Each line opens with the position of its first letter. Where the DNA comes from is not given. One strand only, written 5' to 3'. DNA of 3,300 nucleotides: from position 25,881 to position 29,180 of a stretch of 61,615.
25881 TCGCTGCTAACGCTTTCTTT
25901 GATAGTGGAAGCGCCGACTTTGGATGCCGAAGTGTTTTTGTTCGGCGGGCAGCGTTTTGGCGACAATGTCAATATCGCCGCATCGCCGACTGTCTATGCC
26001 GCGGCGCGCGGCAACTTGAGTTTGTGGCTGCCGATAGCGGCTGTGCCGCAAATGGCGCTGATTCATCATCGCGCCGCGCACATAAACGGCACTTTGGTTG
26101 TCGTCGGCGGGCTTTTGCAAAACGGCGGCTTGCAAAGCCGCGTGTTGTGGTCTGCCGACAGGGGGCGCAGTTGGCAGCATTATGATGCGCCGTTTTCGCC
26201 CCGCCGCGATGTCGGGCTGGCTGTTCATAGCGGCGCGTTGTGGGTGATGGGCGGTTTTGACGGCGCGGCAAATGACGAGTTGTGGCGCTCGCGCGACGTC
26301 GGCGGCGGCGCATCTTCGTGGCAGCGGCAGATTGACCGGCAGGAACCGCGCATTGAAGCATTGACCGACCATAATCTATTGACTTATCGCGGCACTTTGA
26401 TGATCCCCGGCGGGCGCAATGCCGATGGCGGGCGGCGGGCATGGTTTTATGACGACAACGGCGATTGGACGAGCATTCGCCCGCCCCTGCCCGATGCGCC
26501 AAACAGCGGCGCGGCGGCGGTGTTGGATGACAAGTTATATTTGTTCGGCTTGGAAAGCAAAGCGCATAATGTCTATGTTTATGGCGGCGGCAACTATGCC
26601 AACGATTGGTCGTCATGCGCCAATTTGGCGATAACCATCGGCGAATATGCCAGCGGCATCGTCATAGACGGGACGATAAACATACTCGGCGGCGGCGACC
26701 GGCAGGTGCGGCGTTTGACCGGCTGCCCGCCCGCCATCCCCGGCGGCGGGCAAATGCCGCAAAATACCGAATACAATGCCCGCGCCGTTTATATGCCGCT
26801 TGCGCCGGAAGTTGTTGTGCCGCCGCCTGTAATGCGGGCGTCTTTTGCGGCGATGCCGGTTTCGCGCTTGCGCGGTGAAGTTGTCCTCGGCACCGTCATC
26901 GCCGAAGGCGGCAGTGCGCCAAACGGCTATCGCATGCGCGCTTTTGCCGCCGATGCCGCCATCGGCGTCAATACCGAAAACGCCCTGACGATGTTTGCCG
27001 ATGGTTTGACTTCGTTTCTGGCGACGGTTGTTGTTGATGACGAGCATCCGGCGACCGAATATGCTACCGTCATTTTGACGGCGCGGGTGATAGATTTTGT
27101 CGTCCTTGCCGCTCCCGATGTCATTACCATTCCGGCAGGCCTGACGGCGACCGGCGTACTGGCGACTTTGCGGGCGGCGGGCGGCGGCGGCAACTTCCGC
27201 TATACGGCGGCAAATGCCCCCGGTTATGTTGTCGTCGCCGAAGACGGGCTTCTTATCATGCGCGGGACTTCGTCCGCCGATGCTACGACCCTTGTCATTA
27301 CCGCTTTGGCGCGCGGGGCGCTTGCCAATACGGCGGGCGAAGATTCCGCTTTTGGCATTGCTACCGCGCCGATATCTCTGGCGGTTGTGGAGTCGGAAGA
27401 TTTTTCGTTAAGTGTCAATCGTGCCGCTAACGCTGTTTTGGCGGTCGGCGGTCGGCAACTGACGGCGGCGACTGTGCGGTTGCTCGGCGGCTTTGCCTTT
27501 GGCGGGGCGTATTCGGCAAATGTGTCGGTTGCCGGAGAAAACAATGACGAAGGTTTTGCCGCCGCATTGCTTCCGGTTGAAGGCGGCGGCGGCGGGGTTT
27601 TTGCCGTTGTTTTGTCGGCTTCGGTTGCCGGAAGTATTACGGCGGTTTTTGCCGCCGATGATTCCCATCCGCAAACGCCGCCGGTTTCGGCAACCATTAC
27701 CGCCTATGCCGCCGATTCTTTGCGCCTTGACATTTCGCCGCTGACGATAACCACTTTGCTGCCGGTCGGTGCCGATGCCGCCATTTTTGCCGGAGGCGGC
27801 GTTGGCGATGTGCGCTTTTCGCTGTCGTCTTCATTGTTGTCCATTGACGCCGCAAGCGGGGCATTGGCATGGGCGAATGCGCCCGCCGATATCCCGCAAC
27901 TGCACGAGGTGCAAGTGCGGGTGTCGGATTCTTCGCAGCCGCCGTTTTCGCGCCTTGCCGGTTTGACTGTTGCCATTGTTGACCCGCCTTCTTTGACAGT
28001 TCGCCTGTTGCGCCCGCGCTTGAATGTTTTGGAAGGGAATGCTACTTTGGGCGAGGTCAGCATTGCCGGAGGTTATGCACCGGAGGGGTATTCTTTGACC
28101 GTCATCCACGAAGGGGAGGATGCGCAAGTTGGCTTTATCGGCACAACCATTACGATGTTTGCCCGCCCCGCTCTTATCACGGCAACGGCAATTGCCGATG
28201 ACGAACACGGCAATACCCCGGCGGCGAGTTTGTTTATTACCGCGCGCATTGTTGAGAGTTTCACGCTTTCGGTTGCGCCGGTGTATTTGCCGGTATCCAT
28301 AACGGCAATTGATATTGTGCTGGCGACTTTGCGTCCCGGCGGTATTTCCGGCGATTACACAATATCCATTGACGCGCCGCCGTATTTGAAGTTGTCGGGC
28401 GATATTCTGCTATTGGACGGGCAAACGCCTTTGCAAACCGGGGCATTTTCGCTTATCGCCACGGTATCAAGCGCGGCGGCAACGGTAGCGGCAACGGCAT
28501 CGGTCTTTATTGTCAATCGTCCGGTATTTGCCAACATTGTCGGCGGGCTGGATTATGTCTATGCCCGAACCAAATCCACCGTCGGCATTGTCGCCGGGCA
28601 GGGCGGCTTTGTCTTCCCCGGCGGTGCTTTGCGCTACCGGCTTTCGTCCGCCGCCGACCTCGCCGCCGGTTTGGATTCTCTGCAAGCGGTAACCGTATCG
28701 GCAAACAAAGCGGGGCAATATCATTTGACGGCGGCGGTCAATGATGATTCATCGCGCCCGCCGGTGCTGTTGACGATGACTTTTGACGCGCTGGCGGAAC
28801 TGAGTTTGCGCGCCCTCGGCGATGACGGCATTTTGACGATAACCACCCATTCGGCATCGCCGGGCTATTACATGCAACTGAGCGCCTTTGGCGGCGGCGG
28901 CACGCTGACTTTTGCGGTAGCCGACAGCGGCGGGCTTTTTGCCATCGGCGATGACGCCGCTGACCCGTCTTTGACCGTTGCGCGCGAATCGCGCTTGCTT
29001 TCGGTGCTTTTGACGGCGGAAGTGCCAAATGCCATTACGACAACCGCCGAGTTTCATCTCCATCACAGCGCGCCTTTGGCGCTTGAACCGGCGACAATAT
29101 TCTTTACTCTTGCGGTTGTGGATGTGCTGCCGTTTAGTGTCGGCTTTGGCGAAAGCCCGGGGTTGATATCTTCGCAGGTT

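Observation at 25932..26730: A Kelch/BNR-like beta-propeller is embedded about 4,900 residues into the Ig-like stalk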

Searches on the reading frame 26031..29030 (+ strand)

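Call 10: search_protein_families(library=pfam, proteins=[window:26031-29030:+], max_evalue=0.01)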
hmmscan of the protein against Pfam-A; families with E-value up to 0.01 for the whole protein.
window:26031-29030:+ (1000 aa): 5 families
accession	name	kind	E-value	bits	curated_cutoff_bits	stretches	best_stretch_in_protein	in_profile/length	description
PF24681.1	Kelch_KLHDC2_KLHL20_DRC7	-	4.6e-07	29.8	50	1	13-179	2-177/221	KLHDC2/KLHL20/DRC7 Kelch-repeats domain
PF01344.31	Kelch_1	-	1.4e-05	25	20.1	0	57-81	1-23/46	Kelch motif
PF24981.1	Beta-prop_ATRN-LZTR1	-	5.8e-05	22.9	50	0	70-192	1-120/289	Attractin/LZTR1 beta-propeller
PF24996.1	NANM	-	0.00026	20.4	45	1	151-224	2-74/350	N-acetylneuraminate epimerase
PF13964.12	Kelch_6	-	0.00047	20.5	25.3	0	12-53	4-45/50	Kelch motif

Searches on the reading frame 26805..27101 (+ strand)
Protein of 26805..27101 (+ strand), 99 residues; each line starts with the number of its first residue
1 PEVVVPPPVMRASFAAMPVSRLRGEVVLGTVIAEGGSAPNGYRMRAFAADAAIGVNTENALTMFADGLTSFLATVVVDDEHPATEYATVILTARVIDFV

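Call 48: search_solved_structures(query=A2, max_evalue=1)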
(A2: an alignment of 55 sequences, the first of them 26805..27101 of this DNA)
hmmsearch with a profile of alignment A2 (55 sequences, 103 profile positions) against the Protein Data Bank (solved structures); distinct sequences matched with E-value up to 1: 22.
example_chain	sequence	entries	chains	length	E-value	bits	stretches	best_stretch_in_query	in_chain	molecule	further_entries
8zvi_a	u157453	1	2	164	3.8e-05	27.1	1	7-85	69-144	Decoration protein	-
5v5x_A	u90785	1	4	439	0.00017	25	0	45-98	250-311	MCG133388, isoform CRA_y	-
5lxk_A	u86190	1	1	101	0.00075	23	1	18-91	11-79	Decoration protein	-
2d7o_A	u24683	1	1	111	0.0031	21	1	18-95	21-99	Filamin-C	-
8d40_A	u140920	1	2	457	0.0062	20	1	41-100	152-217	Cadherin EGF LAG seven-pass G-type receptor 1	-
5szm_A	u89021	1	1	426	0.011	19.2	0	45-100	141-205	PcdhgA8 or protocadherin gamma A8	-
6pgw_A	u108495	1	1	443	0.017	18.6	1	40-101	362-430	Protocadherin-19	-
5szn_A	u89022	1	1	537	0.02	18.4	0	45-100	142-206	Protocadherin gamma A9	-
6nz0_Z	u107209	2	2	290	0.03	17.8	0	65-96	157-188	Dyslexia-associated protein KIAA0319-like protein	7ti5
5szr_A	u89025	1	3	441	0.032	17.7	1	41-100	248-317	Protein Pcdhgb2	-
2eea_A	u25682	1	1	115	0.062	16.8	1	11-95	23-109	Filamin-B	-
4xhz_A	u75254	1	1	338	0.064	16.8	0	64-99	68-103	Protocadherin-15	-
5szq_A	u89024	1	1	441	0.12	15.9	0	44-101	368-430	Protocadherin gamma-A4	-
5dcp_A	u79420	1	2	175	0.14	15.6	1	18-95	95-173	Filamin-B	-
6mpo_A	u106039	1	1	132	0.25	14.9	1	40-95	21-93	Gene 5 protein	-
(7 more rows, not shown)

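Call 52: predict_structure(alignment_id=A2)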
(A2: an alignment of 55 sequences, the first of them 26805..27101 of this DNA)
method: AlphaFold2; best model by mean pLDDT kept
length: 99 residues; sequences in the alignment: 55
mean_pLDDT: 92.6   pTM: 0.80
mean pLDDT of the five models: 92.6, 92.6, 92.2, 92.0, 91.6
residues with pLDDT >= 90: 74; 70-90: 24; 50-70: 1; < 50: 0
segments of 3 or more residues with pLDDT < 50: none
pLDDT, mean of each block of 10 residues (from residue 1): 91 91 89 97 96 95 90 96 97 83
secondary structure, 60 per line:
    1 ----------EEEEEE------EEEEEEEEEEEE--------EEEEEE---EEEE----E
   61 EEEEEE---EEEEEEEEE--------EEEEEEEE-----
elements in order: E11-16 E23-34 E43-48 E52-55 E60-66 E70-78 E87-94

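Call 56: fold_search(model_id=the predicted structure, library=pdb)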
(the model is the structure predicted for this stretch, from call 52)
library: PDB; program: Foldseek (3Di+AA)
matches with E <= 10: 871; with E <= 0.001: 0
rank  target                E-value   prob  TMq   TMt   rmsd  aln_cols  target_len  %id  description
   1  5vh2_D                2.4e-02  1.00  0.51  0.28   5.4       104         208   16  Crystal Structure of Mouse Cadherin-23 EC12-13 with Engineered Mutation S1339D (released 2018-04-18)
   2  3lnd_A                2.8e-02  0.97  0.46  0.27   7.1       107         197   12  Crystal structure of cadherin-6 EC12 W4A (released 2010-03-02)
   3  5vh2_B                3.3e-02  0.99  0.51  0.28   5.5       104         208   15  Crystal Structure of Mouse Cadherin-23 EC12-13 with Engineered Mutation S1339D (released 2018-04-18)
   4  5vh2_A                4.0e-02  0.99  0.51  0.28   5.5       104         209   15  Crystal Structure of Mouse Cadherin-23 EC12-13 with Engineered Mutation S1339D (released 2018-04-18)
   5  7y95_B                4.7e-02  0.92  0.40  0.40   5.3        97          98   12  Crystal structure of sDscam Ig1 domain, isoform beta6v2 (released 2023-05-24)
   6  8umz_A                5.6e-02  0.99  0.50  0.28   4.8       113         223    8  Crystal Structure of Engineered Mouse Protocadherin-15 EC4-EC7 Connection (released 2024-11-13)
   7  4lba_A                6.2e-02  0.99  0.52  0.49   4.1       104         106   17  Crystal structure of a conjugative transposon lipoprotein (BACEGG_03088) from Bacteroides eggerthii DSM 20697 at 1.70  (released 2013-08-07)
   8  2w1n                  6.2e-02  0.98  0.49  0.25   5.8       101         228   16  cohesin and fibronectin type-III double module construct from the Clostridium perfringens glycoside hydrolase GH84C (released 2009-02-03)
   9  7y95_A                8.1e-02  0.91  0.42  0.42   5.8       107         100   11  Crystal structure of sDscam Ig1 domain, isoform beta6v2 (released 2023-05-24)
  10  1f97                  8.1e-02  0.80  0.39  0.24   5.9       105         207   16  SOLUBLE PART OF THE JUNCTION ADHESION MOLECULE FROM MOUSE (released 2001-01-10)
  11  6cgu_A                8.5e-02  0.92  0.47  0.27   6.6       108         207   12  mouse cadherin-6 EC1-2 adhesive fragment (released 2018-05-09)
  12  6cg6                  1.1e-01  0.91  0.47  0.27   6.5       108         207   14  mouse cadherin-10 EC1-2 adhesive fragment (released 2018-05-09)
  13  8f2n_AK               1.1e-01  0.89  0.42  0.14   5.3        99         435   10  Phi-29 partially-expanded fiberless prohead (released 2023-11-15)
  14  3q2v_B                1.2e-01  0.95  0.48  0.15   5.3       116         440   16  Crystal structure of mouse E-cadherin ectodomain (released 2011-04-06)
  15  5vh2_C                1.3e-01  0.93  0.47  0.27   5.4        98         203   16  Crystal Structure of Mouse Cadherin-23 EC12-13 with Engineered Mutation S1339D (released 2018-04-18)
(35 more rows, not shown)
